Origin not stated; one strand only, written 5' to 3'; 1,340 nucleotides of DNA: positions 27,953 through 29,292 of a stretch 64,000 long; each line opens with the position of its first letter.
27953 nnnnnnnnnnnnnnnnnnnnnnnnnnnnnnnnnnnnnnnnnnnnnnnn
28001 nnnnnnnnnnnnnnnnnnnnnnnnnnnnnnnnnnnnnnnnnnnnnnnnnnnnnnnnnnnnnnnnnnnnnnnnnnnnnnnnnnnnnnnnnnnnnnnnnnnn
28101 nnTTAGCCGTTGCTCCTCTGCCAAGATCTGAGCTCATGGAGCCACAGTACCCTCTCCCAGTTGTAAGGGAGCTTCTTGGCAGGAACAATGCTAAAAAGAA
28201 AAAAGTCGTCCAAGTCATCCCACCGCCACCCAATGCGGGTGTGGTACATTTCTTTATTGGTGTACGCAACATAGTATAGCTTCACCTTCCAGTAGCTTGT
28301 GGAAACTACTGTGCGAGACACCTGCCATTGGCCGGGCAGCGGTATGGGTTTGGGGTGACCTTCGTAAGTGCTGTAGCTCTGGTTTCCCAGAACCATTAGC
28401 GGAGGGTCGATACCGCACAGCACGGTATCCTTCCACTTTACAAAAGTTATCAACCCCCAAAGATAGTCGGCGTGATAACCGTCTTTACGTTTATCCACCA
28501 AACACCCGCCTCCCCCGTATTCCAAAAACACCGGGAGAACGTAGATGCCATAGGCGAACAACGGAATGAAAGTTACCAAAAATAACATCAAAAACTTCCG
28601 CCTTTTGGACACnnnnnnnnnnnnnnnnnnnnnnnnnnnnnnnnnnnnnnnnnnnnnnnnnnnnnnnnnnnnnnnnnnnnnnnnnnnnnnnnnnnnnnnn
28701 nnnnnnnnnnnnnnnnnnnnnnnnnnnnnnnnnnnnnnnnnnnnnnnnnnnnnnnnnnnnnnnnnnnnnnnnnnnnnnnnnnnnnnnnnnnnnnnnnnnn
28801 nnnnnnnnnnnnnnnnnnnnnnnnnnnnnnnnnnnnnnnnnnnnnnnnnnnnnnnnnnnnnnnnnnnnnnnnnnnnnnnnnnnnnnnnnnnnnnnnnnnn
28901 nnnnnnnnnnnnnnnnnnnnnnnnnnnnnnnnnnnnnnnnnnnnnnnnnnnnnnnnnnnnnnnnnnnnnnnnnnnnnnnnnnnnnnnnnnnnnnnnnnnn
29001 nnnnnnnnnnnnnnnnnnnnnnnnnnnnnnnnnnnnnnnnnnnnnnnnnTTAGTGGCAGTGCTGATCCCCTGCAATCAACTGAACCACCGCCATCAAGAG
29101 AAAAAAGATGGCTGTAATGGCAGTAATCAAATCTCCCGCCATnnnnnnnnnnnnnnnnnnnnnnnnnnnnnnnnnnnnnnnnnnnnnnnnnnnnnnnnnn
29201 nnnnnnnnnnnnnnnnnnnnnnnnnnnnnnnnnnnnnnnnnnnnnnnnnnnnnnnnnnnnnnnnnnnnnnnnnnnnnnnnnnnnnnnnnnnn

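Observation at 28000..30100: GC-elevated segment encoding a battery of SD-preceded small hydrophobic peptides, including a translationally coupled pair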

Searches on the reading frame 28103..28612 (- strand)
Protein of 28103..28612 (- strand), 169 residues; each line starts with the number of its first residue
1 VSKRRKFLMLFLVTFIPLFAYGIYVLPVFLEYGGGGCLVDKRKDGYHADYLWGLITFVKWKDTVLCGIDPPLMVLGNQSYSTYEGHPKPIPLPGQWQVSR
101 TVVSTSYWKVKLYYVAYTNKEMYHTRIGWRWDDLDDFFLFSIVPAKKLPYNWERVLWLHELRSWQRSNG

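Call 7: search_protein_families(library=pfam, proteins=[window:28103-28612:-], max_evalue=1)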
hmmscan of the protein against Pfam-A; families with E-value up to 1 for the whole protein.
window:28103-28612:- (169 aa): 0 families

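Call 8: find_encoding_contigs(protein=window:28103-28612:-, flank=10000, max_places=10)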
Protein window:28103-28612:- (169 aa): no gene with exactly this product is on record in the collection.

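Call 11: find_homologous_proteins(query=window:28103-28612:-, max_evalue=0.01)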
Query window:28103-28612:- (169 aa): 5 proteins with E <= 0.01 among 21 candidates.
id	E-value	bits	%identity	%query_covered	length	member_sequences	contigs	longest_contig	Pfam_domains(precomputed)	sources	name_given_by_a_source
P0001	7.2e-110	383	100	95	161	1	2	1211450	-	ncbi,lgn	-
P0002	9.5e-63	229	64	93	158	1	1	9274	-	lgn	-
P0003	2.5e-58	215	59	93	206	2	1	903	-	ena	-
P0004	3.9e-51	192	57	85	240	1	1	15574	-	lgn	-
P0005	1.3e-49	187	54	91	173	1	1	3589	-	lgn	-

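Call 12: find_encoding_contigs(protein=P0002, flank=10000)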
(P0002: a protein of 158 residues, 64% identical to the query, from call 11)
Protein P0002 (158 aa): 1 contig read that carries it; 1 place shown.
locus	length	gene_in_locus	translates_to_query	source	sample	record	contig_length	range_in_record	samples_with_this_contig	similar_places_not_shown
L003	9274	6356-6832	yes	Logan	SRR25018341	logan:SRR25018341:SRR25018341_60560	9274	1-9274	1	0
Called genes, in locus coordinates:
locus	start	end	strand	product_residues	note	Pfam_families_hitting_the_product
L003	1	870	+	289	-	?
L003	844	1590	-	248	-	PF01209:Ubie_methyltran, PF13489:Methyltransf_23, PF07021:MetW (weak), PF08241:Methyltransf_11, PF08242:Methyltransf_12, PF13649:Methyltransf_25, PF13847:Methyltransf_31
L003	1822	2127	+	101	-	PF00166:Cpn10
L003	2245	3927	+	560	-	PF00118:Cpn60_TCP1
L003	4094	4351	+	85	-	-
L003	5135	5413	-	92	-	-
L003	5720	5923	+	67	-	-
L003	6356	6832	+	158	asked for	-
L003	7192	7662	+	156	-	PF01029:NusB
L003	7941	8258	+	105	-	PF00216:Bac_DNA_binding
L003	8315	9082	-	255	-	PF10110:GPDPase_memb (faint), PF06790:UPF0259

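Call 13: find_encoding_contigs(protein=P0004, flank=10000)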
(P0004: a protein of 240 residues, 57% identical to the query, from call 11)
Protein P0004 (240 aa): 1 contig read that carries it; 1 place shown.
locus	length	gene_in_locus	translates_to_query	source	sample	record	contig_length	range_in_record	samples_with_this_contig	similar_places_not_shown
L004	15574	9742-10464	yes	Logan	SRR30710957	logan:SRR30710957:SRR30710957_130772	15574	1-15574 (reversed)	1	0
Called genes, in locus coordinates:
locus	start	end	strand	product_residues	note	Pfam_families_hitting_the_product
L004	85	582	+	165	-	PF00334:NDK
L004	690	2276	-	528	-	PF13328:HD_4, PF01966:HD, PF04607:RelA_SpoT, PF02824:TGS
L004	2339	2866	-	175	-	-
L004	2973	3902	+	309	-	PF01149:Fapy_DNA_glyco, PF06831:H2TH, PF06827:zf-FPG_IleRS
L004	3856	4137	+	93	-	-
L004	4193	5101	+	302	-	PF01909:NTP_transf_2 (faint)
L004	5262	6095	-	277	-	PF01209:Ubie_methyltran (weak), PF13489:Methyltransf_23, PF13847:Methyltransf_31, PF08241:Methyltransf_11, PF13649:Methyltransf_25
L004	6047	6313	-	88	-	-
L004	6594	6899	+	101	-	PF00166:Cpn10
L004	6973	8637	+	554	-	PF00118:Cpn60_TCP1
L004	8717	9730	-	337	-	PF02517:Rce1-like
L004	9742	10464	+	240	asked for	-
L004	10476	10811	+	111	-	-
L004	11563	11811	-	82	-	-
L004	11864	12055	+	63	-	-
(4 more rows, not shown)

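Call 14: find_encoding_contigs(protein=P0005, flank=10000)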
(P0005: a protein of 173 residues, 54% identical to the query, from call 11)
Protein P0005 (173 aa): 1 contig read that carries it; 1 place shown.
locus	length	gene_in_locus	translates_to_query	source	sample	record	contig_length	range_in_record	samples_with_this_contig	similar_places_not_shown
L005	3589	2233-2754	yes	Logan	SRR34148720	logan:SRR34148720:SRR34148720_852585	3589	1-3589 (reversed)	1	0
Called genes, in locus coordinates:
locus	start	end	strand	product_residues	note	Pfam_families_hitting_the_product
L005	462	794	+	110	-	-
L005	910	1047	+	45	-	-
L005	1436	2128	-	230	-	-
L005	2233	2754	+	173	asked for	-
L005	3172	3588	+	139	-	?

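Call 15: find_encoding_contigs(protein=P0001, flank=10000)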
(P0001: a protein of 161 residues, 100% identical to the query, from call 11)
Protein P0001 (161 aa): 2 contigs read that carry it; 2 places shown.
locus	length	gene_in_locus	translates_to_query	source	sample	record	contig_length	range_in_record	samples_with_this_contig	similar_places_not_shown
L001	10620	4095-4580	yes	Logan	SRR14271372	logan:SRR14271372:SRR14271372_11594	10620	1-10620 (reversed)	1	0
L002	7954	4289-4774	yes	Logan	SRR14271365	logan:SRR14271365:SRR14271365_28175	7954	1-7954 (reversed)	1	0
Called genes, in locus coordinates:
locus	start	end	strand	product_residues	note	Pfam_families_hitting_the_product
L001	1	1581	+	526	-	?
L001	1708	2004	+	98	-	-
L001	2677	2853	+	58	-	-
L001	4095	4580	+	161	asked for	-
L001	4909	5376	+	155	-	PF01029:NusB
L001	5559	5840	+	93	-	PF00216:Bac_DNA_binding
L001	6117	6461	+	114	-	-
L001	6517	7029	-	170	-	PF01145:Band_7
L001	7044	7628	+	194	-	-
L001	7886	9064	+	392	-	PF00438:S-AdoMet_synt_N, PF02772:S-AdoMet_synt_M, PF02773:S-AdoMet_synt_C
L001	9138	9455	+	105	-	-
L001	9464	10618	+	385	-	?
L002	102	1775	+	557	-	PF00118:Cpn60_TCP1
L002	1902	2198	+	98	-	-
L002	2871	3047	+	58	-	-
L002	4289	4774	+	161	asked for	-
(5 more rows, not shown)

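Call 20: find_related_loci(query=A1, collection=genome_contigs, flank=6000)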
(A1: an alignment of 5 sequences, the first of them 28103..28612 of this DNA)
Query A1 (169 aa) in genome_contigs; peptide patterns used: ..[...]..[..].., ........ (x = any residue, [..] = any of these).
21 stretches matched a pattern; 1 encode a relative of the query (tblastn E <= 1e-3); 1 distinct loci.
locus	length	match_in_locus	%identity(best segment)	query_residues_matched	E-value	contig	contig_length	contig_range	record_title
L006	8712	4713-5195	44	2-156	8e-41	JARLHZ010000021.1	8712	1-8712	MAG: Candidatus Doudnabacteria bacterium isolate MAG_CO250 MetaCoAG_Bin_250_Oxic_k141_943844, whole genome shotgun seque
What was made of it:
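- Tried and rejected: In GTDB genomes there was one, a Candidatus Doudnabacteria MAG (call 20).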

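Call 21: find_related_loci(query=A1, collection=metagenome_contigs, flank=6000)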
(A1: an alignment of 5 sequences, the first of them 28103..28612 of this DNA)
Query A1 (169 aa) in metagenome_contigs; peptide patterns used: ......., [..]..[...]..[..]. (x = any residue, [..] = any of these).
132 stretches matched a pattern, but none encodes a relative of the query by tblastn (E <= 1e-3).
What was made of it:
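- Tried and rejected: None were found (call 21).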

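Call 30: search_protein_families(library=ncbifam, proteins=[window:28103-28612:-], max_evalue=1)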
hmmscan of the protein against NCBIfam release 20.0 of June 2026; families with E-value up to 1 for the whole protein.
window:28103-28612:- (169 aa): 0 families

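Call 31: search_protein_families(library=phrogs, proteins=[window:28103-28612:-], max_evalue=1)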
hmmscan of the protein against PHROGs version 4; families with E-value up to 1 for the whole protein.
window:28103-28612:- (169 aa): 0 families

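Call 37: search_protein_representatives(alignment_id=A1)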
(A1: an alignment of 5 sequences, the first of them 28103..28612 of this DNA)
Query: 5 sequences, 168 profile positions. Proteins with E-value up to 0.001 (for the whole library): 77; up to 1e-10: 35; up to 1e-30: 4. The best 77 are listed.
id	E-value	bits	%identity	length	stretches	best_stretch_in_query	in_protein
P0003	8.3e-83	292.6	-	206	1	4-168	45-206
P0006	6.1e-50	185.7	-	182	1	11-167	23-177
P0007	5.5e-49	182.5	-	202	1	8-168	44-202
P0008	2.8e-47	177.0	-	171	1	13-162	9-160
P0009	4.9e-29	117.6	-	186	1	18-168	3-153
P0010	2.6e-25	105.5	-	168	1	12-154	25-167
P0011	3.6e-25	105.1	-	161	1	16-166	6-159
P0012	7.4e-25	104.0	-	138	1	37-166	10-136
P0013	4.5e-23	98.2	-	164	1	21-154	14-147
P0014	7.9e-23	97.4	-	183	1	26-165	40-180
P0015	2.0e-20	89.6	-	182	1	28-159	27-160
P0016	4.8e-19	85.1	-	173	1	9-167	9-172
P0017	7.1e-18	81.3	-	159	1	37-152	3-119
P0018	6.9e-17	78.1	-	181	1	3-155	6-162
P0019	1.6e-16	76.9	-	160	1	38-155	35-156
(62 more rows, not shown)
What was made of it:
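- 28103..28612 (-): p169, a conserved protein made of an N-terminal TM helix, a beta-sheet domain and a C-terminal helix. It uses a GTG start with GGAGG 6 nt upstream, has its own promoter-like site at about 28633-28665, and is followed by a terminator at 28074-28101. The family has 77 representatives (call 37).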

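Call 38: predict_structure(alignment_id=A1)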
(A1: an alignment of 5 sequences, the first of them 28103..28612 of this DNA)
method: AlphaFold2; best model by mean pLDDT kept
length: 169 residues; sequences in the alignment: 5
mean_pLDDT: 60.3   pTM: 0.55
mean pLDDT of the five models: 60.3, 51.5, 43.9, 40.0, 35.9
residues with pLDDT >= 90: 0; 70-90: 40; 50-70: 97; < 50: 32
segments of 3 or more residues with pLDDT < 50: 38-48, 83-85, 133-138, 140-147
pLDDT, mean of each block of 10 residues (from residue 1): 76 66 69 56 46 55 60 59 52 69 74 70 61 45 45 62 62
secondary structure, 60 per line:
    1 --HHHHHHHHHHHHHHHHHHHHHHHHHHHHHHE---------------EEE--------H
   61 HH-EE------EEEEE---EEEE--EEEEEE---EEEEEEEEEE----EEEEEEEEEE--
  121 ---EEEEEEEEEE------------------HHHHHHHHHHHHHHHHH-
elements in order: H3-32 E49-51 E72-76 E80-83 E86-91 E95-104 E109-118 E124-133 H152-168

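Call 41: search_protein_families(library=pfam, alignment_id=A3, max_evalue=0.01)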
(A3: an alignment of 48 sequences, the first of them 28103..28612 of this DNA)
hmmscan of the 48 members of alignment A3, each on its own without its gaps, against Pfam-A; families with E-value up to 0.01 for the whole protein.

A. member 1, window:28103-28612:- (169 aa): 0 families

B. families by the number of members that match (of 48 scanned): 0 families

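Call 42: search_solved_structures(query=A3, max_evalue=1)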
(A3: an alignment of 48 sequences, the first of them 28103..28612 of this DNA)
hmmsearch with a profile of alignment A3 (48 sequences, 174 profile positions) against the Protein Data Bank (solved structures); distinct sequences matched with E-value up to 1: 0.

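Call 43: find_encoding_contigs(protein=P0006, flank=8000, max_places=4)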
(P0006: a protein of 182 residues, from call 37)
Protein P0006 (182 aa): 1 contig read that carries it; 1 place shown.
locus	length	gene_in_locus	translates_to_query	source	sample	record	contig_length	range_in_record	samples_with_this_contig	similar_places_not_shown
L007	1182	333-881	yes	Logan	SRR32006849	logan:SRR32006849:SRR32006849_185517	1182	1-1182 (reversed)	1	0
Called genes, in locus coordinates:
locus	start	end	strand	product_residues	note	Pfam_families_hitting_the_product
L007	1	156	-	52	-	?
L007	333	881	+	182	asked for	-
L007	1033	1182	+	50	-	?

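Call 47: predict_structure(alignment_id=A3)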
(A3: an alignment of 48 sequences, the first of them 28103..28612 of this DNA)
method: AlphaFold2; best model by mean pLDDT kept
length: 169 residues; sequences in the alignment: 48
mean_pLDDT: 90.6   pTM: 0.80
mean pLDDT of the five models: 90.6, 90.0, 89.8, 89.7, 89.4
residues with pLDDT >= 90: 122; 70-90: 40; 50-70: 7; < 50: 0
segments of 3 or more residues with pLDDT < 50: none
pLDDT, mean of each block of 10 residues (from residue 1): 94 96 97 92 87 81 96 92 81 95 98 97 96 94 89 75 81
secondary structure, 60 per line:
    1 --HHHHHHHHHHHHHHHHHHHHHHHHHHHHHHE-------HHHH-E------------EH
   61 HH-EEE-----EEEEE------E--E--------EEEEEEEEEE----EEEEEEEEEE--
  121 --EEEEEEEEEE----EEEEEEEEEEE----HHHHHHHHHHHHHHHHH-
elements in order: H3-32 H41-44 E64-66 E72-76 E95-104 E109-118 E123-132 E137-147 H152-168
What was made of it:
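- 28103..28612 (-): The AF2 model has pLDDT 90.6 (call 47).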

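Call 49: fold_search(model_id=the predicted structure, library=pdb)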
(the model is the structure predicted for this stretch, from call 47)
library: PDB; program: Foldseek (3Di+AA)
matches with E <= 10: 311; with E <= 0.001: 0
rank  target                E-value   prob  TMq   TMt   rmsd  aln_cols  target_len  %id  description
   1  2d4r_C                9.6e-01  0.09  0.18  0.21  16.9       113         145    9  Crystal structure of TTHA0849 from Thermus thermophilus HB8 (released 2005-12-13)
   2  2d4r_A                9.6e-01  0.08  0.18  0.20  16.4       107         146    9  Crystal structure of TTHA0849 from Thermus thermophilus HB8 (released 2005-12-13)
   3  7lhd_FD               1.1e+00  0.08  0.19  0.24  11.4       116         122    9  The complete model of phage Qbeta virion (released 2022-01-26)
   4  7oq4_B                1.2e+00  0.12  0.17  0.03   7.6        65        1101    9  Cryo-EM structure of the ATV RNAP Inhibitory Protein (RIP) bound to the DNA-binding channel of the host's RNA polymera (released 2021-08-25)
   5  5vx6_A                1.2e+00  0.06  0.13  0.12  12.7        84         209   12  Structure of Bacillus subtilis Inhibitor of motility (MotI/DgrA) (released 2017-11-22)
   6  6pai_C                1.6e+00  0.06  0.12  0.06  14.2        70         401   14  Structure of the human DDB1-DDA1-DCAF15 E3 ubiquitin ligase bound to RBM39 and sulfonamide E7820 (released 2019-09-18)
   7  1t0v_MODEL_1_A        1.6e+00  0.05  0.17  0.16  13.9       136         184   12  NMR Solution Structure of the Engineered Lipocalin FluA(R95K) Northeast Structural Genomics Target OR17 (released 2005-06-14)
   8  7yto_F                2.0e+00  0.14  0.20  0.10   5.7        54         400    9  The Crystal Structure Analysis of Creatine Amidinohydrolase from Alcaligenes sp. KS-85 (released 2023-08-23)
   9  1qwd_B                2.0e+00  0.05  0.17  0.17  11.6        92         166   10  CRYSTAL STRUCTURE OF A BACTERIAL LIPOCALIN, THE BLC GENE PRODUCT FROM E. COLI (released 2004-04-06)
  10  3g7g_C                2.1e+00  0.10  0.18  0.20   7.3        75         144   11  Crystal structure of the protein with unknown function from Clostridium acetobutylicum ATCC 824 (released 2009-03-17)
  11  5xyu_E                2.4e+00  0.06  0.13  0.14  11.1        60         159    7  Small subunit of Mycobacterium smegmatis ribosome (released 2017-09-27)
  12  6w3f_A                2.6e+00  0.10  0.17  0.24   7.7        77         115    4  Rd1NTF2_05_I64F_A80G_T94P_D101K_L106W (released 2020-04-15)
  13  8h36_B                2.6e+00  0.04  0.15  0.06  12.9        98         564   12  Cryo-EM Structure of the KBTBD2-CUL3-Rbx1-p85a dimeric complex (released 2023-10-11)
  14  3g7g_B                2.8e+00  0.08  0.18  0.20   7.1        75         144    9  Crystal structure of the protein with unknown function from Clostridium acetobutylicum ATCC 824 (released 2009-03-17)
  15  3g7g_G                2.8e+00  0.08  0.16  0.18   7.8        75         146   13  Crystal structure of the protein with unknown function from Clostridium acetobutylicum ATCC 824 (released 2009-03-17)
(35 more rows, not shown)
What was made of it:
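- Tried and rejected: A PDB sequence profile search and Foldseek on a pLDDT-90 model were also negative (calls 42, 49).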

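Call 86: search_protein_families(library=padloc, proteins=[window:28103-28612:-], max_evalue=1)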
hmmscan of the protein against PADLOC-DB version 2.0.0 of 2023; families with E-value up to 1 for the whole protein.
window:28103-28612:- (169 aa): 0 families

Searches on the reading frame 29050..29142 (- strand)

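Call 7: search_protein_families(library=pfam, proteins=[window:29050-29142:-], max_evalue=1)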
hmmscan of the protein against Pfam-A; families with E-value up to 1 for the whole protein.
window:29050-29142:- (30 aa): 0 families

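Call 30: search_protein_families(library=ncbifam, proteins=[window:29050-29142:-], max_evalue=1)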
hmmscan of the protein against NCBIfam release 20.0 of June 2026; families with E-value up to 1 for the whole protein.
window:29050-29142:- (30 aa): 1 family
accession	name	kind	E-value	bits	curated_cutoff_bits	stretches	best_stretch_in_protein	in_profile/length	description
NF041476.1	membrane_YldA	equivalog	0.35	10.9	45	1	6-20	4-18/29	small membrane protein YldA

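Call 31: search_protein_families(library=phrogs, proteins=[window:29050-29142:-], max_evalue=1)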
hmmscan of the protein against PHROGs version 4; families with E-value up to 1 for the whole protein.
window:29050-29142:- (30 aa): 1 family
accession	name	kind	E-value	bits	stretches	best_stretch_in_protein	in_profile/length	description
phrog_20364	-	unknown function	0.27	12.6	1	7-22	6-21/55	-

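Call 86: search_protein_families(library=padloc, proteins=[window:29050-29142:-], max_evalue=1)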
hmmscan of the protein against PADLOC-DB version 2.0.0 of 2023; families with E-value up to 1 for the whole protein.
window:29050-29142:- (30 aa): 0 families
